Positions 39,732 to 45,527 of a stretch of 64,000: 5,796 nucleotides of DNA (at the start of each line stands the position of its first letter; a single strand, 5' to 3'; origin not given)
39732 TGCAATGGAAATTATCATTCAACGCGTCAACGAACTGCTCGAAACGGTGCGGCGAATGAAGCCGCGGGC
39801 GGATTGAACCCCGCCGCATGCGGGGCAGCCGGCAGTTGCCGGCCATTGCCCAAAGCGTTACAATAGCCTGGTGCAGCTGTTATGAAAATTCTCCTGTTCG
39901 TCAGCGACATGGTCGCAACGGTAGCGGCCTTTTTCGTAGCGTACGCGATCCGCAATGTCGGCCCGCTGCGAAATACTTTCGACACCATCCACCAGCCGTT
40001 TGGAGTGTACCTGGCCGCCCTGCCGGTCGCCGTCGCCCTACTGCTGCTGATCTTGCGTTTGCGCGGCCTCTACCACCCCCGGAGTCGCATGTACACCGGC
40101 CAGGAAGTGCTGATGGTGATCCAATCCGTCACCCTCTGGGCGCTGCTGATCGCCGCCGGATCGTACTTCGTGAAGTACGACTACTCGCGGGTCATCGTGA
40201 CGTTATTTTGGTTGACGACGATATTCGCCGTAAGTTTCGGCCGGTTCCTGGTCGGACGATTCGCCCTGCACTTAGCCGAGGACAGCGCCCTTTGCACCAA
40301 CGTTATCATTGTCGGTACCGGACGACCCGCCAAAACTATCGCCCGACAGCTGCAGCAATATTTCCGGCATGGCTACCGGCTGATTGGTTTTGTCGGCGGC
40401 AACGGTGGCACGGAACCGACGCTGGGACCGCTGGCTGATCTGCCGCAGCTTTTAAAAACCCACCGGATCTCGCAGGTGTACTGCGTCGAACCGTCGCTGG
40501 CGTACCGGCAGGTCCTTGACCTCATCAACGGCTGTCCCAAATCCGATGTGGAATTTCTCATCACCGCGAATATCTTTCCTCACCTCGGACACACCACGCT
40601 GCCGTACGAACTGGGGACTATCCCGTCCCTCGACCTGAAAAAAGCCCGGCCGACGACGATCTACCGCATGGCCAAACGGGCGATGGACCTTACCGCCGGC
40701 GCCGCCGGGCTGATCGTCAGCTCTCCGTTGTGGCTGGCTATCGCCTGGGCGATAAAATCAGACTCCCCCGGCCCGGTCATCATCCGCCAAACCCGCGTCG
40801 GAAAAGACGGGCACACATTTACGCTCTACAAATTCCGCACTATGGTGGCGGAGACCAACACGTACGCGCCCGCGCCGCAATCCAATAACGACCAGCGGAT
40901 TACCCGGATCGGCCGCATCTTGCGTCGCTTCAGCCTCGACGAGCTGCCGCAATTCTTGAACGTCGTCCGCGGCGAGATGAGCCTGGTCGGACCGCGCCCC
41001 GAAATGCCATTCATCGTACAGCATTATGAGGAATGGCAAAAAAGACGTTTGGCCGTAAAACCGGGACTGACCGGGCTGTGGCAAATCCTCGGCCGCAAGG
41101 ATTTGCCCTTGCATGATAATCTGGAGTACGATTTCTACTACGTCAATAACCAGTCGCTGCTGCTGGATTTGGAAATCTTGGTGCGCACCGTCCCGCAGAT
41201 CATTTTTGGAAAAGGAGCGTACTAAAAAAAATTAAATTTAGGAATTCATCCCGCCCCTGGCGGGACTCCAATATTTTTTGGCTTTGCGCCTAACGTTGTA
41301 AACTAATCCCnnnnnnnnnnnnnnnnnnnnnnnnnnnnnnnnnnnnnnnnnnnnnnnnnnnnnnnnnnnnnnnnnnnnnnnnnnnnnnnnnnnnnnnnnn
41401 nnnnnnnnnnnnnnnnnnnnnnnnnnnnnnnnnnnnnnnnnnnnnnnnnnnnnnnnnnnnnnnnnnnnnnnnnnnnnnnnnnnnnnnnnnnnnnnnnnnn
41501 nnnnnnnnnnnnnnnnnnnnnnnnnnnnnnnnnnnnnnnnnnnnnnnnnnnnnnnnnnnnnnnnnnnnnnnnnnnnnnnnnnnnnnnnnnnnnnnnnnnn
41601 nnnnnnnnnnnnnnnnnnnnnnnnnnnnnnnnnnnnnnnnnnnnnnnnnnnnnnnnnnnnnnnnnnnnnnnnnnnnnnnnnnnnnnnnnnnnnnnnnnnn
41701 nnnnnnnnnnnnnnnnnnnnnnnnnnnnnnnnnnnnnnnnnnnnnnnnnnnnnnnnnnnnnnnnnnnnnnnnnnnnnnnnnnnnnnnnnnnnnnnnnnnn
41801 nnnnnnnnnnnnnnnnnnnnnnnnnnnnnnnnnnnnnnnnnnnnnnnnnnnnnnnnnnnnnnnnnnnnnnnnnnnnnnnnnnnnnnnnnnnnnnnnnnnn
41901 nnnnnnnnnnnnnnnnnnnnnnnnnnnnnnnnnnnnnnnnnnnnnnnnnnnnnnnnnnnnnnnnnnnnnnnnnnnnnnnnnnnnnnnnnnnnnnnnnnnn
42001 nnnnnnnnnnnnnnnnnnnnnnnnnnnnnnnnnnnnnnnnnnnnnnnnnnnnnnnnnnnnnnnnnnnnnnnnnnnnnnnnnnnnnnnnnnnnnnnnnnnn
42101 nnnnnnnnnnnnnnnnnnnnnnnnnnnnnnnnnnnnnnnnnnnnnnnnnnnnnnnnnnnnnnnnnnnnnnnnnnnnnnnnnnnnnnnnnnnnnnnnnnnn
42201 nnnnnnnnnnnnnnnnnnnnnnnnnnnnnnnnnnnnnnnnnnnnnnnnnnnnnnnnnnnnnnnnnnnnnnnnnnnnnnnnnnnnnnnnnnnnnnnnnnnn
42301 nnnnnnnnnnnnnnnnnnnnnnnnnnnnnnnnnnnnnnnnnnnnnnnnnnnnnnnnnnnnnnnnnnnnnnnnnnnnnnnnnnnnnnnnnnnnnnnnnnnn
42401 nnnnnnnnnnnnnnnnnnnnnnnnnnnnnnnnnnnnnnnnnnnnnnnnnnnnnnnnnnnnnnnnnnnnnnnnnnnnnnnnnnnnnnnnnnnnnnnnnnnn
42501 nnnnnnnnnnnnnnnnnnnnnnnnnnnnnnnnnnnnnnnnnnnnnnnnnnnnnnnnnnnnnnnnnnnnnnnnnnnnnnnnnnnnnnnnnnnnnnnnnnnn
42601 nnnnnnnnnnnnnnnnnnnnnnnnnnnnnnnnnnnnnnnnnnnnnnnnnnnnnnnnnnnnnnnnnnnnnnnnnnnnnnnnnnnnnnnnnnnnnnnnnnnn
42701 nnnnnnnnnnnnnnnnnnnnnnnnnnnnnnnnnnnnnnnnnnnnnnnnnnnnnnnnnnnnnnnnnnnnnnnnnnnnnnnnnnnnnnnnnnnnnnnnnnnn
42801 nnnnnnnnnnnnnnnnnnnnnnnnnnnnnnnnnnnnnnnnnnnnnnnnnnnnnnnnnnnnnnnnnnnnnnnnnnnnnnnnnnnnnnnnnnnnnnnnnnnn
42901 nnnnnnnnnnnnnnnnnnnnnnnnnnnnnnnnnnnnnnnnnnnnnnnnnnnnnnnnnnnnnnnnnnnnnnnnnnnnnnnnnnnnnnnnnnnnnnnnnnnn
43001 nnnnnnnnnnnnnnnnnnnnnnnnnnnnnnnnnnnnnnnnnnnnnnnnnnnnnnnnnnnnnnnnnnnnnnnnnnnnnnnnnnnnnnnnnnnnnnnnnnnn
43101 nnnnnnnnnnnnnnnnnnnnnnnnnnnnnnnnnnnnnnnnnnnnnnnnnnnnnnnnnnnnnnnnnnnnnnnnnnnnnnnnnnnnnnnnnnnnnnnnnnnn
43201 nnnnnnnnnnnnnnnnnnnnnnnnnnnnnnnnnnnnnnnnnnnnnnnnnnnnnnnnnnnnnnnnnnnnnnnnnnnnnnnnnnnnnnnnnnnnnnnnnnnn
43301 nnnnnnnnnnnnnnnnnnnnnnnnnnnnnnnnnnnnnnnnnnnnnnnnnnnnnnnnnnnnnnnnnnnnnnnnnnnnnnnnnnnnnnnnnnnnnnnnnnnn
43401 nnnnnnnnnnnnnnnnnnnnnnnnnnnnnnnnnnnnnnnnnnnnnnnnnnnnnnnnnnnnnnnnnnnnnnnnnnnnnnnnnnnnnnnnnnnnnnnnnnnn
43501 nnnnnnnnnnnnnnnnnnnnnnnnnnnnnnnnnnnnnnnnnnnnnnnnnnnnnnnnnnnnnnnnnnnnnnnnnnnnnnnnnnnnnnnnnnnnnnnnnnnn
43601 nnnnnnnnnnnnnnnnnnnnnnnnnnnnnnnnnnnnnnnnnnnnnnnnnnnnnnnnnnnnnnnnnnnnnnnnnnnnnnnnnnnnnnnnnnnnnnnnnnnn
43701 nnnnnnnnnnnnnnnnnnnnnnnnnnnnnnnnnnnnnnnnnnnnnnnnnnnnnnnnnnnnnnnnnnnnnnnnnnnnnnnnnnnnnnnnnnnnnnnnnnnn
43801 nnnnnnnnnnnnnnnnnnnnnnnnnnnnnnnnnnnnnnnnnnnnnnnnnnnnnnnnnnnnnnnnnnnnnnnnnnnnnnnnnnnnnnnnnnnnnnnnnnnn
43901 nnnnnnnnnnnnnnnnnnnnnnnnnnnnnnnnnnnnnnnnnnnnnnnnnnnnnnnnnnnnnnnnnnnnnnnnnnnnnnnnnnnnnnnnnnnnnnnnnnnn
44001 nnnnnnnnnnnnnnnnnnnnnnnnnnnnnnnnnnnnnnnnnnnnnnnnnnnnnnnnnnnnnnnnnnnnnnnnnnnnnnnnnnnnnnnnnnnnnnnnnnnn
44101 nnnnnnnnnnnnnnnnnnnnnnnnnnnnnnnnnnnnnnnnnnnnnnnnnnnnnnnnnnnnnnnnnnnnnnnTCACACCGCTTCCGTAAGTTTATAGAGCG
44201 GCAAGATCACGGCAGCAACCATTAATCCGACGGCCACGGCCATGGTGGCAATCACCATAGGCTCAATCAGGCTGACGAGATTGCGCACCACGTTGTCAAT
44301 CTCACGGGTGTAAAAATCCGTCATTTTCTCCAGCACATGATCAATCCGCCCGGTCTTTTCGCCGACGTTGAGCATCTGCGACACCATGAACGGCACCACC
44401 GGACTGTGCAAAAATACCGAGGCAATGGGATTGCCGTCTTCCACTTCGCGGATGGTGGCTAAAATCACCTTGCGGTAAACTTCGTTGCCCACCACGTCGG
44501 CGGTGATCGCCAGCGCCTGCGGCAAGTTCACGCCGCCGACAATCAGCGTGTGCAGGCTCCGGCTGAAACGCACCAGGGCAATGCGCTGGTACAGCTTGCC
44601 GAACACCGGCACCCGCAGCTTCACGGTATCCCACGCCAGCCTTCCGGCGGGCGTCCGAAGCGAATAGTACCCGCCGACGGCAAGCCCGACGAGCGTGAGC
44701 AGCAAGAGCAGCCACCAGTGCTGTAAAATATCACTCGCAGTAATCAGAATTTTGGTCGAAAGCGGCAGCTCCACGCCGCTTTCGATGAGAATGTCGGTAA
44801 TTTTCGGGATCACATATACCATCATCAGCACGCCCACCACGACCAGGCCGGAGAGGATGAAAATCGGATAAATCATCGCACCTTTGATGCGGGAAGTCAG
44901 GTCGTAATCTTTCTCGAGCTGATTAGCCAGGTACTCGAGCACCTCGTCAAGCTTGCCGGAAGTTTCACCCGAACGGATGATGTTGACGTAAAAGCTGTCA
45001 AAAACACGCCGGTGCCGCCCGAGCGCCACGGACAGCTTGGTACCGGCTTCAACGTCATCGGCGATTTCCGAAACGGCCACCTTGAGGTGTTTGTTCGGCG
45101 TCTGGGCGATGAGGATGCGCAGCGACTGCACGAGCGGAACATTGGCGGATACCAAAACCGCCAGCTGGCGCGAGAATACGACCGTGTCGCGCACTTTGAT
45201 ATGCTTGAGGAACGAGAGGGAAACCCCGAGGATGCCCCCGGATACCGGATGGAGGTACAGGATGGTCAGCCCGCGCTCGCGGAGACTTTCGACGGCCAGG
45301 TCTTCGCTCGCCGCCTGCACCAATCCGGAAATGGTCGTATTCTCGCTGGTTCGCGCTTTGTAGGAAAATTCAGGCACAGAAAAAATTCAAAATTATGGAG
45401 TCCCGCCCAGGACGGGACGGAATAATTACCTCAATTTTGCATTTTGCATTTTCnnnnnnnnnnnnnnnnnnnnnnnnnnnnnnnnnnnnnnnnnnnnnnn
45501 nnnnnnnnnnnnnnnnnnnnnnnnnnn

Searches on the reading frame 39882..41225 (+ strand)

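Call 106: search_protein_families(library=pfam, proteins=[window:39882-41225:+], max_evalue=0.0001)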
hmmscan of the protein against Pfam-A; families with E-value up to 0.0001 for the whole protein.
window:39882-41225:+ (447 aa): 2 families
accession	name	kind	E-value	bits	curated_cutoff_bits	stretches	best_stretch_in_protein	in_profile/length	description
PF02397.22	Bac_transf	-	1.1e-63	214.5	27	1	265-441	1-178/179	Bacterial sugar transferase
PF13727.12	CoA_binding_3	-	3.5e-14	53.6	25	1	61-227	3-173/175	CoA-binding domain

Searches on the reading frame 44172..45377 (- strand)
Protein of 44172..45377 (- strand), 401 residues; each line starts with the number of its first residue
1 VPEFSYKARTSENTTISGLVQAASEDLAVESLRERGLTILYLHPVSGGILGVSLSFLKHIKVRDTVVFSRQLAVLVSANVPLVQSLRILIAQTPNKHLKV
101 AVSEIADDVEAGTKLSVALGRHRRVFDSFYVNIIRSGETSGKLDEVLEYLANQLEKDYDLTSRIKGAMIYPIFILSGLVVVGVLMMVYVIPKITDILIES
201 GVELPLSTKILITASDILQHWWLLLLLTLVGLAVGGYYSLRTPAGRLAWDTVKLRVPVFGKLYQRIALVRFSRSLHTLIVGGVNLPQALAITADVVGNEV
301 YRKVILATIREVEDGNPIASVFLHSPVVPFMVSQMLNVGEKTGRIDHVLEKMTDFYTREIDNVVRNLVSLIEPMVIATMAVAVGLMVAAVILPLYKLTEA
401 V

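Call 10: search_protein_families(library=pfam, proteins=[window:44172-45377:-], max_evalue=0.01)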
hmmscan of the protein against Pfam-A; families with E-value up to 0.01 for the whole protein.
window:44172-45377:- (401 aa): 1 family
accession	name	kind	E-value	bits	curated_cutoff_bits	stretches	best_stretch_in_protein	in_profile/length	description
PF00482.28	T2SSF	-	2.6e-60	202.3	25.2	2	68-191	1-125/125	Type II secretion system (T2SS), protein F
